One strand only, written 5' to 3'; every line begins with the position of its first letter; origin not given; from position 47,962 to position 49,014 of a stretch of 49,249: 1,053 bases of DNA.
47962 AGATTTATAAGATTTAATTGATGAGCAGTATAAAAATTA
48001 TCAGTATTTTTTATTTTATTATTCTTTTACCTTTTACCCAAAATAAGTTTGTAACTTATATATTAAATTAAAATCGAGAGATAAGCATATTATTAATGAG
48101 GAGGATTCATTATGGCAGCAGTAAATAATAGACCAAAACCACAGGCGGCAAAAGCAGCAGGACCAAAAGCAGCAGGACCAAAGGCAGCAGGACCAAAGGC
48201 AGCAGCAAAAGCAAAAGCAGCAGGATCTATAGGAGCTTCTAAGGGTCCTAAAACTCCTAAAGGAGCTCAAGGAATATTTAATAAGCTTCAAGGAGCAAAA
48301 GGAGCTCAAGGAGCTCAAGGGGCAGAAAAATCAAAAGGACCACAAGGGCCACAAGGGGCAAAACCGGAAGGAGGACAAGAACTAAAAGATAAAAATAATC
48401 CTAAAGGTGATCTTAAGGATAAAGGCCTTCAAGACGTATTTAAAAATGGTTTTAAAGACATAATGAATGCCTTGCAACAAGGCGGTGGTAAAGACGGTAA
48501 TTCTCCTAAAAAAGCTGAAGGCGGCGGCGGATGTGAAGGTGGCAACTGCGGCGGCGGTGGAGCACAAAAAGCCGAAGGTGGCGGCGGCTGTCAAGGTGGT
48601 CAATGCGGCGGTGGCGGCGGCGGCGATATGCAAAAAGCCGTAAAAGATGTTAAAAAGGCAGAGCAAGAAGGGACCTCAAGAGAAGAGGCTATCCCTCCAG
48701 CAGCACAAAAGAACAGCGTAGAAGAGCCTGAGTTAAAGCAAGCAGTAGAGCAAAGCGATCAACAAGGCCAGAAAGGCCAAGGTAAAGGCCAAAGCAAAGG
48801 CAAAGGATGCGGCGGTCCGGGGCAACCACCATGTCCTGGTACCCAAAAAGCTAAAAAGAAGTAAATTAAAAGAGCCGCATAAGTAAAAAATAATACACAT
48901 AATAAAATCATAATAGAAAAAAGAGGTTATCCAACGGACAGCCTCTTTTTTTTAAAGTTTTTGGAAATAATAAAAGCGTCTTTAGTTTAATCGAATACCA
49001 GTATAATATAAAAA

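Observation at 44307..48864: Island of four consecutive low-complexity, probably disordered proteins without signal peptides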

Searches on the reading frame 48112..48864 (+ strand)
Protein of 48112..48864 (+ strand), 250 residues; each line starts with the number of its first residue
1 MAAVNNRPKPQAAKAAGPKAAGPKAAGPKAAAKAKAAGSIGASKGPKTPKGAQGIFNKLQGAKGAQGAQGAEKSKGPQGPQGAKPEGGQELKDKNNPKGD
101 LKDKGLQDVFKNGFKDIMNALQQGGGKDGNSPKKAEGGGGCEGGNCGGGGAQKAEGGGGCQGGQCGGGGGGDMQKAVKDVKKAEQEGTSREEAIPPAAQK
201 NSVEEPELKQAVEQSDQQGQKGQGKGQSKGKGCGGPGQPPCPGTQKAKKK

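Call 5: search_protein_families(library=pfam, proteins=[window:48112-48864:+], max_evalue=1)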
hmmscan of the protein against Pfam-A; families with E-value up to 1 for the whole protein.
window:48112-48864:+ (250 aa): 0 families

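Call 6: search_protein_families(library=ncbifam, proteins=[window:48112-48864:+], max_evalue=1)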
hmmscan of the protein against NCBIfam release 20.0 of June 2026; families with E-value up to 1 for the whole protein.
window:48112-48864:+ (250 aa): 0 families

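Call 52: search_protein_families(library=phrogs, proteins=[window:48112-48864:+, L001:5159-5635:-, L001:2926-3507:-, L001:2224-2499:-, L001:682-1755:-], max_evalue=0.01)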
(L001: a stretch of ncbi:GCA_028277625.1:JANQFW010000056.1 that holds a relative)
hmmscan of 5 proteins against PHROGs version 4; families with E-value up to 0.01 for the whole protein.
window:48112-48864:+ (250 aa): 0 families

L001:5159-5635:- (158 aa): 0 families

L001:2926-3507:- (193 aa): 0 families

L001:2224-2499:- (91 aa): 0 families

L001:682-1755:- (357 aa): 0 families

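Call 53: search_protein_families(library=pfam, proteins=[L001:5159-5635:-, L001:2926-3507:-, L001:2224-2499:-, L001:682-1755:-, L001:7888-8274:-, L001:8545-9510:-, L002:4066-4956:-, L002:287-1132:-, L002:1583-2023:-, L001:3928-4668:-], max_evalue=0.1)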
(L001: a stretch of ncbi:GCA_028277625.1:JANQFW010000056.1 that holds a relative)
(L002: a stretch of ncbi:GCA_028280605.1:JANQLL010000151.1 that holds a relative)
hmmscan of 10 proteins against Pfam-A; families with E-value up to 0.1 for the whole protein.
L001:5159-5635:- (158 aa): 0 families

L001:2926-3507:- (193 aa): 0 families

L001:2224-2499:- (91 aa): 1 family
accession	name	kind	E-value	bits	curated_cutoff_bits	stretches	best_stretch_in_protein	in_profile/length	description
PF20451.3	Calmod_bind_M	-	0.071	14.1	24.5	0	47-84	14-51/67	Calmodulin binding protein central domain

L001:682-1755:- (357 aa): 1 family
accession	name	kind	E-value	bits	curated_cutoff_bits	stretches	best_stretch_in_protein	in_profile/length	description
PF07382.16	HC2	-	0.00018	22.1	40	1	9-89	53-133/194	Histone H1-like nucleoprotein HC2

L001:7888-8274:- (128 aa): 0 families

L001:8545-9510:- (321 aa): 0 families

L002:4066-4956:- (296 aa): 1 family
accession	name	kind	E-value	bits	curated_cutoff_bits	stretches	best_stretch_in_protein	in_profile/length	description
PF00937.23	CoV_nucleocap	-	0.063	12.8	30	1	8-82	136-201/342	Coronavirus nucleocapsid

L002:287-1132:- (281 aa): 1 family
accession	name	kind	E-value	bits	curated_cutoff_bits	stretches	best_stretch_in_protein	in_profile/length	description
PF12118.13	SprA-related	-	0.041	13.6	27.3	1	14-113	56-155/335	SprA-related family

L002:1583-2023:- (146 aa): 0 families

L001:3928-4668:- (246 aa): 0 families

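Call 76: search_solved_structures(query=A4, max_evalue=1)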
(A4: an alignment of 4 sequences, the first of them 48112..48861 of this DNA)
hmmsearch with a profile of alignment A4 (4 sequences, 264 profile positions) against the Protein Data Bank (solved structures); distinct sequences matched with E-value up to 1: 2.
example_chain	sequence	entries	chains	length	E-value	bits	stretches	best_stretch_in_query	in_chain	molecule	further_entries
2jp0_A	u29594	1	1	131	0.65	13.3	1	88-137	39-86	T-cell surface glycoprotein CD5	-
2jop_A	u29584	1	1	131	0.65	13.3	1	88-137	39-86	T-cell surface glycoprotein CD5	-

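Call 87: search_protein_families(library=pfam, proteins=[L004:16255-18135:-, L004:18296-19237:+, L004:19234-20361:+], max_evalue=0.01)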
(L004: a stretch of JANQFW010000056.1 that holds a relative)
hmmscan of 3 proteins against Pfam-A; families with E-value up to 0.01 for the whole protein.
L004:16255-18135:- (626 aa): 24 families
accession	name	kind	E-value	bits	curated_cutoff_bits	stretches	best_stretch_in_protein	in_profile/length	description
PF07719.23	TPR_2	-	8.1e-37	122.7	27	4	158-188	3-33/34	Tetratricopeptide repeat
PF14559.12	TPR_19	-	1.6e-35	121.7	25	4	201-265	2-66/68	Tetratricopeptide repeat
PF13414.12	TPR_11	-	3.6e-32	110.2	26.8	5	201-236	5-40/42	TPR repeat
PF13432.12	TPR_16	-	4e-31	107.5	32.7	3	199-252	6-59/65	Tetratricopeptide repeat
PF00515.34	TPR_1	-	2.7e-27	93.9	27.8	3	157-188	2-33/34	Tetratricopeptide repeat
PF13428.12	TPR_14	-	1.4e-25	87.6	23.5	2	76-117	2-43/44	Tetratricopeptide repeat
PF13431.12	TPR_17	-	4.7e-25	86.2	24.4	2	213-244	2-33/34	Tetratricopeptide repeat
PF13181.12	TPR_8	-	6.7e-24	82.4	25.7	3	157-187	2-32/34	Tetratricopeptide repeat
PF13424.12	TPR_12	-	1.6e-21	76.7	30.1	3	158-218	5-73/77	Tetratricopeptide repeat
PF25062.1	ARM_TT21_N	-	9.1e-15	55.4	40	1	52-260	5-204/222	Tetratricopeptide repeat protein 21 N-terminal ARM repeat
PF13174.12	TPR_6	-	9.2e-15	54.6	26.3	1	77-108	2-33/33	Tetratricopeptide repeat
PF12895.13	ANAPC3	-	4.3e-14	53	27.2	1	170-248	3-80/82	Anaphase-promoting complex, cyclosome, subunit 3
PF23914.1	TPR_CcmH_CycH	-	3.2e-12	47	42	1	262-353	54-148/158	Cytochrome c-type biogenesis protein H TPR domain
PF13176.12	TPR_7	-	4.2e-11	42.5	27.9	0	158-187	1-30/36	Tetratricopeptide repeat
PF24575.1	TPR_Slam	-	8.1e-09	36.3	35.2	0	203-243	60-100/104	Surface lipoprotein assembly modifier, N-terminal TPR repeats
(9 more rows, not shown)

L004:18296-19237:+ (313 aa): 5 families
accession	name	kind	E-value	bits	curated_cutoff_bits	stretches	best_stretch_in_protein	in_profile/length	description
PF00589.27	Phage_integrase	-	7.5e-47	159.7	27.1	1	116-291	2-171/172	Phage integrase family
PF02899.23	Phage_int_SAM_1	-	4.9e-16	59.2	22.3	1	14-94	1-83/83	Phage integrase, N-terminal SAM-like domain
PF13495.12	Phage_int_SAM_4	-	2.9e-13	50.5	27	1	13-92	1-80/85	Phage integrase, N-terminal SAM-like domain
PF13102.12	Phage_int_SAM_5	-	0.00074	20.3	22.3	0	55-102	47-94/98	Phage integrase SAM-like domain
PF16795.10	Phage_integr_3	-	0.00086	19.7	27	0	233-280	91-138/161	Archaeal phage integrase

L004:19234-20361:+ (375 aa): 6 families
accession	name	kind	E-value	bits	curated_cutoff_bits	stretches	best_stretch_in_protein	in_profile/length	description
PF13570.13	Beta-prop_ACSF4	-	6.8e-65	220.1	133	2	191-374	51-241/329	Beta-alanine-activating enzyme, beta-propeller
PF13360.13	PQQ_2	-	2.5e-39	135.8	27.6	3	57-257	12-225/233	Outer membrane protein assembly factor BamB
PF01011.28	PQQ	-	4e-10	39.5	26.7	1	59-191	28-146/595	Glucose/ethanol/alcohol dehydrogenase, beta-propeller domain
PF25293.1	Beta-prop_EMC1_N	-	2.1e-07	31.3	34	0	78-184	31-144/219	EMC1 N-terminal beta-propeller domain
PF24807.1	WD40_CDC20-Fz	-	5.8e-06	26.3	200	1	111-181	55-125/292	CDC20/Fizzy WD40 domain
PF23414.1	Beta-prop_EML_2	-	6.3e-05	22.9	90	0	88-180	20-114/266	Echinoderm microtubule-associated protein second beta-propeller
